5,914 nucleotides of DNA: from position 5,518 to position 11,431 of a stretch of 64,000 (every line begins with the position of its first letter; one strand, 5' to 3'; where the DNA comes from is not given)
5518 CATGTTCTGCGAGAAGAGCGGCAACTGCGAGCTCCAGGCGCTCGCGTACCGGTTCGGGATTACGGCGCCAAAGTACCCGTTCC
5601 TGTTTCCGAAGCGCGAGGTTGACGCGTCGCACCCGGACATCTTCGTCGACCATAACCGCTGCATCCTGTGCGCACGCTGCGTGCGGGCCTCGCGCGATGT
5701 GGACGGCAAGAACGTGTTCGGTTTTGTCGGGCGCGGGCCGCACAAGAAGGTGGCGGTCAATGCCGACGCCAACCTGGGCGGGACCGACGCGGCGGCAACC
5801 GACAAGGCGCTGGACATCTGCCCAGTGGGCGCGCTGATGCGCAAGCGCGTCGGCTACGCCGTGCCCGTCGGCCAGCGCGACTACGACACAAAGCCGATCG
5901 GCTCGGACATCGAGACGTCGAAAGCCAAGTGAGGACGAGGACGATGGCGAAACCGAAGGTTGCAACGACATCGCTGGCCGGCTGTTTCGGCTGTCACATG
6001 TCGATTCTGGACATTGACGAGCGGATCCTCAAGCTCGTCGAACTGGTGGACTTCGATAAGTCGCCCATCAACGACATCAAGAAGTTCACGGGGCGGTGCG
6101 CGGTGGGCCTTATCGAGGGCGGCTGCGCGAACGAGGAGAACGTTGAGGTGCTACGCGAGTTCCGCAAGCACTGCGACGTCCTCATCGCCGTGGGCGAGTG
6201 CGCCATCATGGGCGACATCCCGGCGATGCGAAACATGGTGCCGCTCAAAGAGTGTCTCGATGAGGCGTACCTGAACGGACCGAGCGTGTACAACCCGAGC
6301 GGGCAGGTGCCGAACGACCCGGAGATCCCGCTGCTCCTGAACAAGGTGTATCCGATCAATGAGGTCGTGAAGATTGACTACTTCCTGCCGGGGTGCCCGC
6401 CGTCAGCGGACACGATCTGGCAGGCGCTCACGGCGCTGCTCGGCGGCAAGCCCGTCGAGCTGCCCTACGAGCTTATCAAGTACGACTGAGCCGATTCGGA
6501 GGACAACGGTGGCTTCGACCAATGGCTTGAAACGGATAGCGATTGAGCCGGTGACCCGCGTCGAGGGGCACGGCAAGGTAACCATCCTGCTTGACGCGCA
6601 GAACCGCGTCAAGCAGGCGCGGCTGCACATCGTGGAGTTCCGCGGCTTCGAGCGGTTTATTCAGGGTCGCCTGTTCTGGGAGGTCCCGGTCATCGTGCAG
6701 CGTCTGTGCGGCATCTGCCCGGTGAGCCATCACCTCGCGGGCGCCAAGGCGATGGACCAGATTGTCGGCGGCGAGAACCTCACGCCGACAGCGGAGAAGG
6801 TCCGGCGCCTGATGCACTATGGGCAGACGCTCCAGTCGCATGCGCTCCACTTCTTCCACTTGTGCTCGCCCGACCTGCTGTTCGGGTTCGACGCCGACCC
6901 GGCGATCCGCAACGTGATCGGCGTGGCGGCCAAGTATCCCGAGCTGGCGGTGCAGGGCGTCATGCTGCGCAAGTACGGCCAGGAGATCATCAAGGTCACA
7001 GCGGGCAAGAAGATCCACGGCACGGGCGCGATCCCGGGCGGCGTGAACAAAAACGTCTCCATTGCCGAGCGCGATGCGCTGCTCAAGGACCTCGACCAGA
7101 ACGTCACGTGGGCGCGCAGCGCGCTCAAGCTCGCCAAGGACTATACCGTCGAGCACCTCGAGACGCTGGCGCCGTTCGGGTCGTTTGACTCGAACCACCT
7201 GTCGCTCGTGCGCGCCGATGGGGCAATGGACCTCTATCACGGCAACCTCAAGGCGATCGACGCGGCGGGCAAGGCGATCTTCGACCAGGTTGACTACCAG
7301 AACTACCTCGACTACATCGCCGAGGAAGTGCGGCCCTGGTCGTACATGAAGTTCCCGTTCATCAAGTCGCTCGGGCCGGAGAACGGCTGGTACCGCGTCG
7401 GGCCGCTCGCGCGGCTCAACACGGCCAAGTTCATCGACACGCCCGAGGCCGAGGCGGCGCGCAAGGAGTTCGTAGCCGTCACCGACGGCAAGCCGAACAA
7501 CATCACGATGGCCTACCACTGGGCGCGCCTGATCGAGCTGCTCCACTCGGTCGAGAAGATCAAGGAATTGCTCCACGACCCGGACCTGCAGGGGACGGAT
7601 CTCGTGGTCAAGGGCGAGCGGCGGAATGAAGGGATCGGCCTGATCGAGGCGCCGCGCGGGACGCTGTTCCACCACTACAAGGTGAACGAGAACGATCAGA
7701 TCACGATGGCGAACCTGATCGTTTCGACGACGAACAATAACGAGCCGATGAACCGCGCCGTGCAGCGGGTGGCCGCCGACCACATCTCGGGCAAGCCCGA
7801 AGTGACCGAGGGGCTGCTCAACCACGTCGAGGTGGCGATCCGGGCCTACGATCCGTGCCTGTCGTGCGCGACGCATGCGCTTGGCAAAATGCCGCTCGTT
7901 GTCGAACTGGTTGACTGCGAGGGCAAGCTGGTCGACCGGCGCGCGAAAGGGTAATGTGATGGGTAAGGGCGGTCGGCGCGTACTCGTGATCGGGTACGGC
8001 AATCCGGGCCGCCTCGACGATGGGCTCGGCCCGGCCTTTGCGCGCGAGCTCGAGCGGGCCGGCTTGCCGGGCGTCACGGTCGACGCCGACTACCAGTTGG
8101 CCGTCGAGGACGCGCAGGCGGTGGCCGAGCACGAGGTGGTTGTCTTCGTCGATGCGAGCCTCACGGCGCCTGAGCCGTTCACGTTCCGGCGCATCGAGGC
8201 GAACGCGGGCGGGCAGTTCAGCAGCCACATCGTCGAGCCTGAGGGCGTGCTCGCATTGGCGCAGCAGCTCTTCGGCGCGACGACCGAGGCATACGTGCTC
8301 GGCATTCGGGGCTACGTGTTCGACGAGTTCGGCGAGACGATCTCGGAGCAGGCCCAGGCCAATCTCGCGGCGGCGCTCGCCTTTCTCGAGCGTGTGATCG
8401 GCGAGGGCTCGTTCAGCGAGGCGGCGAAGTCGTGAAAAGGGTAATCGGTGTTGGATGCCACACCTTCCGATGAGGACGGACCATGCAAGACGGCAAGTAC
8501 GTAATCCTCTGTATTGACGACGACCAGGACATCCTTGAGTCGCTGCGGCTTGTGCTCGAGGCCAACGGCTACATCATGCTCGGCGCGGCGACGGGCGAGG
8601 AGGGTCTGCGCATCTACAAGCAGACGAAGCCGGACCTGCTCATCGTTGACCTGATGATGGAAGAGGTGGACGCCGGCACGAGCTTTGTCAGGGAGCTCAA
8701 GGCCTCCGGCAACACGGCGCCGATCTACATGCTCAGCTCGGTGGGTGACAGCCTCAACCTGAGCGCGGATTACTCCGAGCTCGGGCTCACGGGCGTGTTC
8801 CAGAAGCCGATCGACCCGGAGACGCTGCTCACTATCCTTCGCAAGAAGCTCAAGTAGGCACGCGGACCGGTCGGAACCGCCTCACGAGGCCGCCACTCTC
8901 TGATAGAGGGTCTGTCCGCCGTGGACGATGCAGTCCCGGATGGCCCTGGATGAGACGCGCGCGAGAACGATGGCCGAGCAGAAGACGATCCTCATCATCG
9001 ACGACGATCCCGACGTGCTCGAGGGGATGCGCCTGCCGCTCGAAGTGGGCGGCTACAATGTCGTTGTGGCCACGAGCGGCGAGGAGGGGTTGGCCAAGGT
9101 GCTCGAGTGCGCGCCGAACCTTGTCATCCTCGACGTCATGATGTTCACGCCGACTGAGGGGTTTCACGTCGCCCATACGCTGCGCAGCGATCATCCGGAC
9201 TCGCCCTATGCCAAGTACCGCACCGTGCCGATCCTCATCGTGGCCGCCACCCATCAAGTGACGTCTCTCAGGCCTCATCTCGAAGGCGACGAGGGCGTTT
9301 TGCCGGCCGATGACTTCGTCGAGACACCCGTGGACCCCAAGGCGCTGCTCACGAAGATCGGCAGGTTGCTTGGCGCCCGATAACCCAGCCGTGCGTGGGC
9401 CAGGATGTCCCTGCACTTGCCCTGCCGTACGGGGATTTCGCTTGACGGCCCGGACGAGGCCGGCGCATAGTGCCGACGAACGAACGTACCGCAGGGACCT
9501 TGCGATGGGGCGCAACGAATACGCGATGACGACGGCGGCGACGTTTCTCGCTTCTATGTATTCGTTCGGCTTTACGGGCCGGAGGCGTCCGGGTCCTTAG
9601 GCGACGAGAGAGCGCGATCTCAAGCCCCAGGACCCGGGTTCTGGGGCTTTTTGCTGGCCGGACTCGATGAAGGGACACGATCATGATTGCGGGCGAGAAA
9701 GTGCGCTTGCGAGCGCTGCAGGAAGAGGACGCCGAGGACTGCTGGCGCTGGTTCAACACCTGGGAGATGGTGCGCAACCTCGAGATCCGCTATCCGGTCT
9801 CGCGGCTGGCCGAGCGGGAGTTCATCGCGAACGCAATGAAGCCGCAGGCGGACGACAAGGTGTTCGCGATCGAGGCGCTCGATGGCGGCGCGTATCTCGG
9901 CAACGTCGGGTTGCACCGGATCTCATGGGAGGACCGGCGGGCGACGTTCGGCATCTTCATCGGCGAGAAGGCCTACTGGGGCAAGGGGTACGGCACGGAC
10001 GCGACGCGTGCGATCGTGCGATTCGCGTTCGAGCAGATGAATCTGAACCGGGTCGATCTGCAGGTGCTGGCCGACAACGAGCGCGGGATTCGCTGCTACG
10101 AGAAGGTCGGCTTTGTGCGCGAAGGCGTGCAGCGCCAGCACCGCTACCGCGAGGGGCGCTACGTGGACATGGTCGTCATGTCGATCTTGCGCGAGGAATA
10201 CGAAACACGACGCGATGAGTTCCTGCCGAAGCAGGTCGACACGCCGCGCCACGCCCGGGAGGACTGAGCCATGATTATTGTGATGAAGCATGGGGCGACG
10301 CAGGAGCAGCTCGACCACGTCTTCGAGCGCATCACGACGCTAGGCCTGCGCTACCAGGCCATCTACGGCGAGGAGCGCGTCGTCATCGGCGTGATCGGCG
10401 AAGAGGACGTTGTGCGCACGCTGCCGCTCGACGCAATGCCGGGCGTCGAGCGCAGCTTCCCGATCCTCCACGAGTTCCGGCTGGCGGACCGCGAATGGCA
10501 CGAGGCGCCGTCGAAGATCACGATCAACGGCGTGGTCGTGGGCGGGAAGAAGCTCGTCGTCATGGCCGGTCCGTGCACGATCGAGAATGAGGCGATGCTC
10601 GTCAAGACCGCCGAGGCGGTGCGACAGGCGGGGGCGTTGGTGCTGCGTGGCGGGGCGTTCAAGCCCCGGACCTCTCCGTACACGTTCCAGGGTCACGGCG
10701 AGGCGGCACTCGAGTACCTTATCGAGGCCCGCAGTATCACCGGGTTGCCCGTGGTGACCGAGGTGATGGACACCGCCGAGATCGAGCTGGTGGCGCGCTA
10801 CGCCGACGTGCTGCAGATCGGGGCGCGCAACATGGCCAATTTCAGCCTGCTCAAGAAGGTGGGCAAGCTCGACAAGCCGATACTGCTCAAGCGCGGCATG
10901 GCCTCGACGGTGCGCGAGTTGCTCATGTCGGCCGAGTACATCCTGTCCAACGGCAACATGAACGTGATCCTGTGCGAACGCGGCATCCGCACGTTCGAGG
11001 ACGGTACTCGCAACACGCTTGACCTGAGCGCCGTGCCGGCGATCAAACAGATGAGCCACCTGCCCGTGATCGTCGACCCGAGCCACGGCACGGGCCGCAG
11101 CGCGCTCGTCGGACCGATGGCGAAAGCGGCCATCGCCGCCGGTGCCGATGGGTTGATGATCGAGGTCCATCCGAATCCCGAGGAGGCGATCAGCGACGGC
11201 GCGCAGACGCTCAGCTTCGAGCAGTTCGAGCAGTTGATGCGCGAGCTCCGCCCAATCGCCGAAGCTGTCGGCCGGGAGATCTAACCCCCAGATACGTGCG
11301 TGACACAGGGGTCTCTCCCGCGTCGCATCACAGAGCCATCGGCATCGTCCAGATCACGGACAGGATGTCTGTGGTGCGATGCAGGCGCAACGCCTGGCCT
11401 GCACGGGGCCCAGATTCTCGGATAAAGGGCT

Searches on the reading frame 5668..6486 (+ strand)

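Call 76: search_protein_families(library=pfam, proteins=[window:5668-6486:+], max_evalue=0.0001)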
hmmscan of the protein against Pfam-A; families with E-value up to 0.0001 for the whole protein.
window:5668-6486:+ (273 aa): 1 family
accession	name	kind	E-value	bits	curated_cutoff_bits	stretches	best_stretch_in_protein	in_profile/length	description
PF01058.29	Oxidored_q6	-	3.4e-27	95.1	27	1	106-257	1-128/128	NADH ubiquinone oxidoreductase, 20 Kd subunit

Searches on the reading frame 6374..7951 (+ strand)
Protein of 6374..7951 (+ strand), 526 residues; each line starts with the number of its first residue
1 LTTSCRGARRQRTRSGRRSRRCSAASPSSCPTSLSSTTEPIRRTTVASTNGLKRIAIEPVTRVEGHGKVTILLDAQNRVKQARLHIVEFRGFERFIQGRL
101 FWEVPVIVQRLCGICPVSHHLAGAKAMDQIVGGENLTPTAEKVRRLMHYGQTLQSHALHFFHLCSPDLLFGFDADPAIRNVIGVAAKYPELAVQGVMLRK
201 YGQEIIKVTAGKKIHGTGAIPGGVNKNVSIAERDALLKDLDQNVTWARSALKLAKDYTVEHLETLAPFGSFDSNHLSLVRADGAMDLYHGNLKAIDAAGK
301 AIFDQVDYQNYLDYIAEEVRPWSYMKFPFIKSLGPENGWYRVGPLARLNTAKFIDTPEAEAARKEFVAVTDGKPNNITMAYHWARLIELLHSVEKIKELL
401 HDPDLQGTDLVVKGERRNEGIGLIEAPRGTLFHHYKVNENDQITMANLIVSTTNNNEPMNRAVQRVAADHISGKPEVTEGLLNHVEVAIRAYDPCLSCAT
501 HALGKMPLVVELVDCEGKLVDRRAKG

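Call 64: search_protein_families(library=pfam, proteins=[window:6374-7951:+], max_evalue=0.00001)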
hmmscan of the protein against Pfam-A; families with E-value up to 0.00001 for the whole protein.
window:6374-7951:+ (526 aa): 1 family
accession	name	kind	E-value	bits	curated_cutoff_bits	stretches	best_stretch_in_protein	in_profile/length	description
PF00374.24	NiFeSe_Hases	-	1.4e-33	117.1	25.8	2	90-167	1-77/508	Nickel-dependent hydrogenase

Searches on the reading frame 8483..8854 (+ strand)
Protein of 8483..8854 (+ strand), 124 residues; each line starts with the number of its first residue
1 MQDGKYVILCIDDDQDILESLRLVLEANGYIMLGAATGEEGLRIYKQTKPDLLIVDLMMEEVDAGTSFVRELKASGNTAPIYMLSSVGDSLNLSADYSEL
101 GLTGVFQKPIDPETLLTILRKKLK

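Call 76: search_protein_families(library=pfam, proteins=[window:8483-8854:+], max_evalue=0.0001)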
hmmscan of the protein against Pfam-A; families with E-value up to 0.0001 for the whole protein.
window:8483-8854:+ (124 aa): 1 family
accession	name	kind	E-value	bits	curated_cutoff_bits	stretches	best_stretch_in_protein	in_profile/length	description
PF00072.30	Response_reg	-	9.8e-21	74.4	30.2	1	8-119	1-110/111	Response regulator receiver domain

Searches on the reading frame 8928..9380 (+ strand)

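Call 76: search_protein_families(library=pfam, proteins=[window:8928-9380:+], max_evalue=0.0001)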
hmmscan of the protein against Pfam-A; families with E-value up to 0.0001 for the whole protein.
window:8928-9380:+ (151 aa): 1 family
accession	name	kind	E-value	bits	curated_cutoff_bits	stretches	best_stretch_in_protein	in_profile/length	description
PF00072.30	Response_reg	-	2.3e-13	50.7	30.2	1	21-144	1-110/111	Response regulator receiver domain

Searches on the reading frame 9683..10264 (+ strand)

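Call 64: search_protein_families(library=pfam, proteins=[window:9683-10264:+], max_evalue=0.00001)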
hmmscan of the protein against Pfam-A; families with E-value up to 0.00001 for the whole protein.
window:9683-10264:+ (194 aa): 4 families
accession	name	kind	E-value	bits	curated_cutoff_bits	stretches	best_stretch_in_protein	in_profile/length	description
PF13302.13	Acetyltransf_3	-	7.3e-27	95.2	25.4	1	7-145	2-138/138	Acetyltransferase (GNAT) domain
PF13420.13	Acetyltransf_4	-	1.9e-13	51.2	24.3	1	9-165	1-155/155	Acetyltransferase (GNAT) domain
PF00583.31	Acetyltransf_1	-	2.7e-12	47.4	20.7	1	27-144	1-116/116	Acetyltransferase (GNAT) family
PF13523.12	Acetyltransf_8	-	1.3e-08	35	27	1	83-148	76-141/145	Acetyltransferase (GNAT) domain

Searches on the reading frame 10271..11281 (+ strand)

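Call 64: search_protein_families(library=pfam, proteins=[window:10271-11281:+], max_evalue=0.00001)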
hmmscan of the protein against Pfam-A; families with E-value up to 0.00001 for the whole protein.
window:10271-11281:+ (337 aa): 3 families
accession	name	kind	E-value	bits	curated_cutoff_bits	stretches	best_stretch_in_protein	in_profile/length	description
PF00793.26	DAHP_synth_1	-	4.5e-81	272.1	25.5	1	88-326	10-264/270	DAHP synthetase I family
PF18152.6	DAHP_snth_FXD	-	6.7e-21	74.3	27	1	1-66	1-66/67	DAHP synthase ferredoxin-like domain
PF03102.20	NeuB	-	2.8e-08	34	22.1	1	150-336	61-239/241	NeuB family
